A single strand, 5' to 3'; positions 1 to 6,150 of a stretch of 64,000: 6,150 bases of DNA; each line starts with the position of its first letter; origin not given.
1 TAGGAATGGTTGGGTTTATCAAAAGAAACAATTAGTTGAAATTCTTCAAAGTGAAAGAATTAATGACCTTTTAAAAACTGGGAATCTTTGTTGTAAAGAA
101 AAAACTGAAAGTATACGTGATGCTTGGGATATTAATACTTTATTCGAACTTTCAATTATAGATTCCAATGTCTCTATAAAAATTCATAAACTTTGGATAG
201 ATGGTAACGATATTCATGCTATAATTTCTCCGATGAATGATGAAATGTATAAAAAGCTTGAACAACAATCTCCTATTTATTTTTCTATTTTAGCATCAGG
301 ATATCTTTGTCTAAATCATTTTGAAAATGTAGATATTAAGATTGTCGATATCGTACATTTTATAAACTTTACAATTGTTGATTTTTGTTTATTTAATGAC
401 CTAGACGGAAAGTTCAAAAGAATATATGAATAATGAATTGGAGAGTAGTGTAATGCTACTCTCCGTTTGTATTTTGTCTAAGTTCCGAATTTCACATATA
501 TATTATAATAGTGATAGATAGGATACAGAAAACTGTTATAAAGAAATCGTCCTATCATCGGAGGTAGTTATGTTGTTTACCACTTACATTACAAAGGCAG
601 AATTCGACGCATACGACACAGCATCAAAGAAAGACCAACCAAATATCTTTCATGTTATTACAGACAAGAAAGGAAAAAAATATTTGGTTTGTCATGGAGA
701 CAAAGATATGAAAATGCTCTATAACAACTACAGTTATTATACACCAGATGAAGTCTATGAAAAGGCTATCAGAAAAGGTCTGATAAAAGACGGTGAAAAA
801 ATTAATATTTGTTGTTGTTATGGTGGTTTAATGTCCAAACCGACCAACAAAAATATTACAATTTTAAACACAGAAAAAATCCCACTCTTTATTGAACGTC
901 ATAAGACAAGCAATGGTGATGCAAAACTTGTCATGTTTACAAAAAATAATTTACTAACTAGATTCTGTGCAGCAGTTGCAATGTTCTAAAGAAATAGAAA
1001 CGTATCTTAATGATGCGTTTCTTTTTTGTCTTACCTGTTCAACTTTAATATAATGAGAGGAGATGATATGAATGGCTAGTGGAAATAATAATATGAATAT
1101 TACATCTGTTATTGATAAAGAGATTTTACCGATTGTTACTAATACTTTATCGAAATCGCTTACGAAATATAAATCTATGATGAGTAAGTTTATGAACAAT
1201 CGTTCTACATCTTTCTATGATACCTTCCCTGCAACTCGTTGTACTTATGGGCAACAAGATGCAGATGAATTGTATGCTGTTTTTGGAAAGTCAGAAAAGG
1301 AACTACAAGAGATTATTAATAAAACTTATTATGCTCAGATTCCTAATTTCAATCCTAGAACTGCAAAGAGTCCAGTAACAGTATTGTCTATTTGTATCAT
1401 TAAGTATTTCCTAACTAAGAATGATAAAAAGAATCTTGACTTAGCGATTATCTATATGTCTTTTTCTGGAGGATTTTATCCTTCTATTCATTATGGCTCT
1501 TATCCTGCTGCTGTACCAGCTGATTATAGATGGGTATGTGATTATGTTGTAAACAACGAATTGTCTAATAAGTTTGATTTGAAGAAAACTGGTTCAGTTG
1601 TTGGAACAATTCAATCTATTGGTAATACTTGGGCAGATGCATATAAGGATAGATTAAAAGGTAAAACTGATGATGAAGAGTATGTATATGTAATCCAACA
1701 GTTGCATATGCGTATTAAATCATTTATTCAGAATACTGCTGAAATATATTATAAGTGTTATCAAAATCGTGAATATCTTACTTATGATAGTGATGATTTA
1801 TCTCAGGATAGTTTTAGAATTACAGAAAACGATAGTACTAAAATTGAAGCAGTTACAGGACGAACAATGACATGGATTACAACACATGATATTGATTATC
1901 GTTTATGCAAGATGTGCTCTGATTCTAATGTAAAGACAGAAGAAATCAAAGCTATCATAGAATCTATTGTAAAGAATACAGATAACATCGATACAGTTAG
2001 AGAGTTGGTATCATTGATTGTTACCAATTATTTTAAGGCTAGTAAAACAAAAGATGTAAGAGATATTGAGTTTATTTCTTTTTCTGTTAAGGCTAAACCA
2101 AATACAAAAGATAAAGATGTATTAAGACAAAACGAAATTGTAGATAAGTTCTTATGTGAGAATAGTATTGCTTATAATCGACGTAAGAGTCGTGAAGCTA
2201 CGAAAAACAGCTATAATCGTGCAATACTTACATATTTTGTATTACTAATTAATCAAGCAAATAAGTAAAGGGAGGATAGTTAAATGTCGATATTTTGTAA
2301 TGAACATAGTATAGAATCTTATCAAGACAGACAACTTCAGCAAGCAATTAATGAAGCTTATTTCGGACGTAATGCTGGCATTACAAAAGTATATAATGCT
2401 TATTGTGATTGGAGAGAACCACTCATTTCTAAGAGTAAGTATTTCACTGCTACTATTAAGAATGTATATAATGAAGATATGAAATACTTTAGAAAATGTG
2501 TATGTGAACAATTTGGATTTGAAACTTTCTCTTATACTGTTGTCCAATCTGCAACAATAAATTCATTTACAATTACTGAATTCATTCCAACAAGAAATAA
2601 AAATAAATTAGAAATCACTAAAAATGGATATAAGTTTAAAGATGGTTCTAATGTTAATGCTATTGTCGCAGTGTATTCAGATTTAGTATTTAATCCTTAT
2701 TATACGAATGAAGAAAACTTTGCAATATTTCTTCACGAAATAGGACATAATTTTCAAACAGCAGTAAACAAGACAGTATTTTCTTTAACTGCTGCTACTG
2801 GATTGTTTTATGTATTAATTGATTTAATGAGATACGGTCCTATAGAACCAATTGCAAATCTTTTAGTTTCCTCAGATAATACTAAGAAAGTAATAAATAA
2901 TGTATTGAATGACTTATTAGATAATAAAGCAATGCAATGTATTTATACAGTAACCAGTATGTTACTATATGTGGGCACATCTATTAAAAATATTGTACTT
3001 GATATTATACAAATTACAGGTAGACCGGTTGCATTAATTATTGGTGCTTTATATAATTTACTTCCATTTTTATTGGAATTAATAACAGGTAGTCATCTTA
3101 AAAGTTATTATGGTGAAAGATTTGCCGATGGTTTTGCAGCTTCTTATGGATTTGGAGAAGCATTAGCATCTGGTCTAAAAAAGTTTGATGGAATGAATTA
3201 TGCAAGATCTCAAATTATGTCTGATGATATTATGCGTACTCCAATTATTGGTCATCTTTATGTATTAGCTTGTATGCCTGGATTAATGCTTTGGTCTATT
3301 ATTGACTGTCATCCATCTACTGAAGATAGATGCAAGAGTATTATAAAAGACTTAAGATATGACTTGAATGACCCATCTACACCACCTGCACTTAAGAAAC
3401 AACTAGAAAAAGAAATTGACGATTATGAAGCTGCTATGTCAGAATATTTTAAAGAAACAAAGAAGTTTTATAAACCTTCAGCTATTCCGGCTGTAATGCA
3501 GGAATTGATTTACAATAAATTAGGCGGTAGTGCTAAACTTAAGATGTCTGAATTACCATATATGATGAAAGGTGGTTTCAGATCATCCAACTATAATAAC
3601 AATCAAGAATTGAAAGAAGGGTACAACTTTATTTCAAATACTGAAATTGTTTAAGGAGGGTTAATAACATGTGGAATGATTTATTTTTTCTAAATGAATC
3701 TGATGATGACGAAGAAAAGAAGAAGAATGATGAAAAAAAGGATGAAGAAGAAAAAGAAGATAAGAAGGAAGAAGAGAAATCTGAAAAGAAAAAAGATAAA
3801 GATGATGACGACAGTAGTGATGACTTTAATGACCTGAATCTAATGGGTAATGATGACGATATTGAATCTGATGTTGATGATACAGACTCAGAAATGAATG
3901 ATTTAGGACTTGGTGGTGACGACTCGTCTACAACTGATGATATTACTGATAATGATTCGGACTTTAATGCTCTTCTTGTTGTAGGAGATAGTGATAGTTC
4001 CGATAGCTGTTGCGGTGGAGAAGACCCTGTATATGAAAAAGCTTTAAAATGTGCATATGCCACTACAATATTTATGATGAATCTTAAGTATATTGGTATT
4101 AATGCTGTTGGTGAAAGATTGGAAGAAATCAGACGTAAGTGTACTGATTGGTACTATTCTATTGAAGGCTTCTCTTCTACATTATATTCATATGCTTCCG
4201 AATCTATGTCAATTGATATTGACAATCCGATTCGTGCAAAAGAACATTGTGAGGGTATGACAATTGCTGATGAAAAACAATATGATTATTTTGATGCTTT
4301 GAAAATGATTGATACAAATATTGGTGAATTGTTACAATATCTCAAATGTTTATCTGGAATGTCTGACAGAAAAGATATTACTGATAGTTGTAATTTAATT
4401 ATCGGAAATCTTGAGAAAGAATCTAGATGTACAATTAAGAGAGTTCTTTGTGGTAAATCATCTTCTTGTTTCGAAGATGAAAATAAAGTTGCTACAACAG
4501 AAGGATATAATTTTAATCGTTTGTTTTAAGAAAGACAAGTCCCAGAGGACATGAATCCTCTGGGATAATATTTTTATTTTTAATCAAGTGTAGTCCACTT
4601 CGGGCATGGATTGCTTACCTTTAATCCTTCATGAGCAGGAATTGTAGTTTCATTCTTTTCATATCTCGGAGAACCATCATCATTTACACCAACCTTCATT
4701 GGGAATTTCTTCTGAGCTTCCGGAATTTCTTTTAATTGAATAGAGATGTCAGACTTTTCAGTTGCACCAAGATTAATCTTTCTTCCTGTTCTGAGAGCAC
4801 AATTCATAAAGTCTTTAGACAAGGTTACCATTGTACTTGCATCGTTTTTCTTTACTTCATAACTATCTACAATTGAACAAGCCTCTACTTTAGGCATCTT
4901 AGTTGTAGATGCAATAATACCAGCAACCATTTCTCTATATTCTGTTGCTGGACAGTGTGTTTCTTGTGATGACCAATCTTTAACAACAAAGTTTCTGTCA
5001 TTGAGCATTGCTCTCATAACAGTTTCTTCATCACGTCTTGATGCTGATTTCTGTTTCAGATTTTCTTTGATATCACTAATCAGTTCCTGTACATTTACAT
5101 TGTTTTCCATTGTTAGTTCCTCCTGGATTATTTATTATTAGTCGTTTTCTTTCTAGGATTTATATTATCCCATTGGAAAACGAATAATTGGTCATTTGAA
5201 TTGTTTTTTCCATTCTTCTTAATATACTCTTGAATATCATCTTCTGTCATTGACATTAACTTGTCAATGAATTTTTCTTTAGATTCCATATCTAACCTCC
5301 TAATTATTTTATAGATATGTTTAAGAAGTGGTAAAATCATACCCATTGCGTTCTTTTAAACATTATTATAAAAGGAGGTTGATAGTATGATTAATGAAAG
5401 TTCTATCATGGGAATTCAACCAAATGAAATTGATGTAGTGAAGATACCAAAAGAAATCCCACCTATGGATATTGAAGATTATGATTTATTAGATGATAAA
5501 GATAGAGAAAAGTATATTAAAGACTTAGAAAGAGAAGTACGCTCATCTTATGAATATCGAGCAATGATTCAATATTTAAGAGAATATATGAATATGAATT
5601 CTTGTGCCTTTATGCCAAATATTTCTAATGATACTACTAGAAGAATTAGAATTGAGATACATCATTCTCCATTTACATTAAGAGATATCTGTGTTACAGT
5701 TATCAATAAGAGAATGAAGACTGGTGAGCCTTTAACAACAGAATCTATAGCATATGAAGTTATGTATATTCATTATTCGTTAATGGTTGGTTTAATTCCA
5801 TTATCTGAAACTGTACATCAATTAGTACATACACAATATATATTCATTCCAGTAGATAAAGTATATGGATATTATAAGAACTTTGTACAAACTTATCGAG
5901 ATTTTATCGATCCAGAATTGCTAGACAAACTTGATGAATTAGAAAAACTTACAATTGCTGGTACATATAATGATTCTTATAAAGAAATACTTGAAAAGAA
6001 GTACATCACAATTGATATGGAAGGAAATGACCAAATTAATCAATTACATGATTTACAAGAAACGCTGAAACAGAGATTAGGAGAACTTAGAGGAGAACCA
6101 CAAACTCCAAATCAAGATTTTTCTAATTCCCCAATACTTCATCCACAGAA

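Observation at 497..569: Duplicated ~70-bp promoter/leader cassette driving members of a three-gene paralog family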

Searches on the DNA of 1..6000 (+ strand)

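Call 7: search_dna_similar(query=window:1-6000:+, collection=phages, mode=near, max_rows=15)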
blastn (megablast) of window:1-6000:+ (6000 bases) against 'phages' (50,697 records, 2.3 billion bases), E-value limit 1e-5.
No match.

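Call 34: search_rna_families(source=window, start=430, end=640, threshold=evalue, max_evalue=10)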
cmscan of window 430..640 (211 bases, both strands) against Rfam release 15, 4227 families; matches with E-value up to 10: 4.
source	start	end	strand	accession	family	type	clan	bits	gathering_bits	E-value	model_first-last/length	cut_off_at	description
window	447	587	+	RF01451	S_pombe_snR97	Gene; snRNA; snoRNA; HACA-box;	-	16.1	100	2.9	1-148/148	no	small nucleolar RNA snR97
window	430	465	-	RF02527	SSRC38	Gene; sRNA;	-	13.1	80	4.2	1-36/166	3'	Streptococcus sRNA SSRC38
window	480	558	-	RF04328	snR107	Gene; snRNA; snoRNA; CD-box;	-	12.9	44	6.3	1-118/118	no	Fungal C/D box small nucleolar RNA 107 family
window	452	542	-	RF00688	MIR394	Gene; miRNA;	-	12.8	60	7.1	1-109/109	no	MIR394 microRNA precursor family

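Call 60: build_rna_model(alignment_id=A2, structure=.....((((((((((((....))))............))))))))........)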
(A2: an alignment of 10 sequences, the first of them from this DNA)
Model R1 built from alignment A2 (10 sequences, 53 columns); structure: as given.
model positions 48; base pairs 12; branch points 0; effective number of sequences 4.21; information 1.15 bits per position. Calibrated on 0.2 Mb of random sequence (short: E-values are rough).
structure used (alignment columns):
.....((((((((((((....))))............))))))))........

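Call 61: search_with_rna_model(model_id=R1, source=window, filters=off, max_evalue=10, show_alignments=4)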
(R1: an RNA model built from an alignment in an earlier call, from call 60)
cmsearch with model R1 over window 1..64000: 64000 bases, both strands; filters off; matches with E-value up to 10: 26.
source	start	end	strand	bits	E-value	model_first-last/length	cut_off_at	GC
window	517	564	+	76.3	3e-16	1-48/48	no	0.38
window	21208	21255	-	74.9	6.3e-16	1-48/48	no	0.35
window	5381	5415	+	13.6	0.41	1-48/48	no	0.29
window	1957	1979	+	12.5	0.73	9-32/48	no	0.22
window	30212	30255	+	12.2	0.89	1-48/48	no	0.34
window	34554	34574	-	11.7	1.2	1-48/48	no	0.38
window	30204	30247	-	11.2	1.6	1-48/48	no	0.34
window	63975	63999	-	10.8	2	1-48/48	no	0.28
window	16689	16718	+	10.1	2.9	1-48/48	no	0.3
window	58552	58568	-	9.6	3.7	1-48/48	no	0.35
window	32865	32884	+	9.6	3.8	1-48/48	no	0.25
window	21268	21286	+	9.4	4.1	9-27/48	no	0.05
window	22410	22432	-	9.3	4.5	1-48/48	no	0.22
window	41706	41755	+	9.2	4.6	1-48/48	no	0.22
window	9303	9319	-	9.2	4.8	1-48/48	no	0.24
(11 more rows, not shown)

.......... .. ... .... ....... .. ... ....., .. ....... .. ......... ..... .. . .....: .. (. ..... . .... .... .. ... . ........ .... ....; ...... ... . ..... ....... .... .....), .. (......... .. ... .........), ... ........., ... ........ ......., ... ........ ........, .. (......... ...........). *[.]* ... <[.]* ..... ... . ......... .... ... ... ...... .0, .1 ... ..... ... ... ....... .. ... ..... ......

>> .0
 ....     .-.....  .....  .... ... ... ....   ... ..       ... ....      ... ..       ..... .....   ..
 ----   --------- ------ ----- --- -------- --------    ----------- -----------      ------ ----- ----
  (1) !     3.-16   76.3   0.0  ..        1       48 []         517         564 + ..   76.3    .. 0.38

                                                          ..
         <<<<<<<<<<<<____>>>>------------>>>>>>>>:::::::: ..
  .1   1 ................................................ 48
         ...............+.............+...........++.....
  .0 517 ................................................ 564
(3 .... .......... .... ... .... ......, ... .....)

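Call 62: search_with_rna_model(model_id=R1, sources=[L001, L002, L003, L004, L005, L006, L007, L008, L009, L010, L048, L049, L050, L051, L052, L053, L055, L057, L060, L061, L062, L063, L064, L067, L068, L069], max_evalue=1)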
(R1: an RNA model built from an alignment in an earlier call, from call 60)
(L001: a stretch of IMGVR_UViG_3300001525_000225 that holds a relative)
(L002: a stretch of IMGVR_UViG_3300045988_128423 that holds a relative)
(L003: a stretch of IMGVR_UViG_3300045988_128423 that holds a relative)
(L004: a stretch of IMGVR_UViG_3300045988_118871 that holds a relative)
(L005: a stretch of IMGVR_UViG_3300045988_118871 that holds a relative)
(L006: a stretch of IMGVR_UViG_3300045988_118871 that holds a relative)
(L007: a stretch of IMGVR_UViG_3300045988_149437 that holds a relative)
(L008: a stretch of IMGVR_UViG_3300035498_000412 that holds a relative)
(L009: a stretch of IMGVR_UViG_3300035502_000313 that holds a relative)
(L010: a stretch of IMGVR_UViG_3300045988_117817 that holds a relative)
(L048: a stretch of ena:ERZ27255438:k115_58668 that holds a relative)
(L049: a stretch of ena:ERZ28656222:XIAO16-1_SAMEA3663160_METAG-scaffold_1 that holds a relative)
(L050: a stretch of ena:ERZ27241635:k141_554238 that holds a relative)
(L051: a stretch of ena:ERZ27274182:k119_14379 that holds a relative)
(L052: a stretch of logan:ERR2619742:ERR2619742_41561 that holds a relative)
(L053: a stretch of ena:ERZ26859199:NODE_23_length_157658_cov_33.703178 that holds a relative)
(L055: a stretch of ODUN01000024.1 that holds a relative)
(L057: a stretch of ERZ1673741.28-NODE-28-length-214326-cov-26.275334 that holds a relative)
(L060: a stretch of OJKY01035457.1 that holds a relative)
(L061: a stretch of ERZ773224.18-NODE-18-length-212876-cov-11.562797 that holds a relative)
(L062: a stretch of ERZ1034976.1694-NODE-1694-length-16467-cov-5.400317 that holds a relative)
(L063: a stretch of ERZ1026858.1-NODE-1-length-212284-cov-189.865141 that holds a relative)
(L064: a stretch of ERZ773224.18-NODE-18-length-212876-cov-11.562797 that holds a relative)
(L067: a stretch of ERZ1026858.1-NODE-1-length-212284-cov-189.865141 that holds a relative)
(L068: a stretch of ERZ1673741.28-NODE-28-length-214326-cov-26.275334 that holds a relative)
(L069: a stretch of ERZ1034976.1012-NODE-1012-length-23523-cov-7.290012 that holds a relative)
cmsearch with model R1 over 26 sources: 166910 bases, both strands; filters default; matches with E-value up to 1: 27.
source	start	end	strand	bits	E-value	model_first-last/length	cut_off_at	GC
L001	3399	3446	+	76.9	5.6e-16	1-48/48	no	0.38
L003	3577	3624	-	76.3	7.9e-16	1-48/48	no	0.38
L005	3370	3417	-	76.3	7.9e-16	1-48/48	no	0.38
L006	2107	2154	+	76.3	7.9e-16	1-48/48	no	0.38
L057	145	192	-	76.3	7.9e-16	1-48/48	no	0.38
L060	205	252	+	76.3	7.9e-16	1-48/48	no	0.38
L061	792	839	-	76.3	7.9e-16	1-48/48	no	0.38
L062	910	957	+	76.3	7.9e-16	1-48/48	no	0.38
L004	7860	7907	+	74.9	1.6e-15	1-48/48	no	0.35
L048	2948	2995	+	74.9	1.6e-15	1-48/48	no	0.35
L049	2948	2995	+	74.9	1.6e-15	1-48/48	no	0.35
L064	6480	6527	+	74.9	1.6e-15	1-48/48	no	0.35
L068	3285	3332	-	74.9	1.6e-15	1-48/48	no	0.35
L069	8374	8421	+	74.9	1.6e-15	1-48/48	no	0.35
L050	2948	2995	+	74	2.8e-15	1-48/48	no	0.38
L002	682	729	-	72.4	6.7e-15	1-48/48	no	0.33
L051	2947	2994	+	70.9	1.6e-14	1-48/48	no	0.35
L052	630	677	+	70.9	1.6e-14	1-48/48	no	0.35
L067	3789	3836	-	70.9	1.6e-14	1-48/48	no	0.35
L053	2947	2994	+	69.3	3.7e-14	1-48/48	no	0.38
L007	4317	4364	-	67.2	1.2e-13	1-48/48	no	0.33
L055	547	594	+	67.2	1.2e-13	1-48/48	no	0.33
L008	720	764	-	63.6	9e-13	1-48/48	no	0.38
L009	1659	1703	+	63.6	9e-13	1-48/48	no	0.38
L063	79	122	-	51.9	6.1e-10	1-48/48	no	0.39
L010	14358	14385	+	42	1.5e-07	1-28/48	3'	0.29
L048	5027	5067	+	16.1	0.27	1-48/48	no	0.22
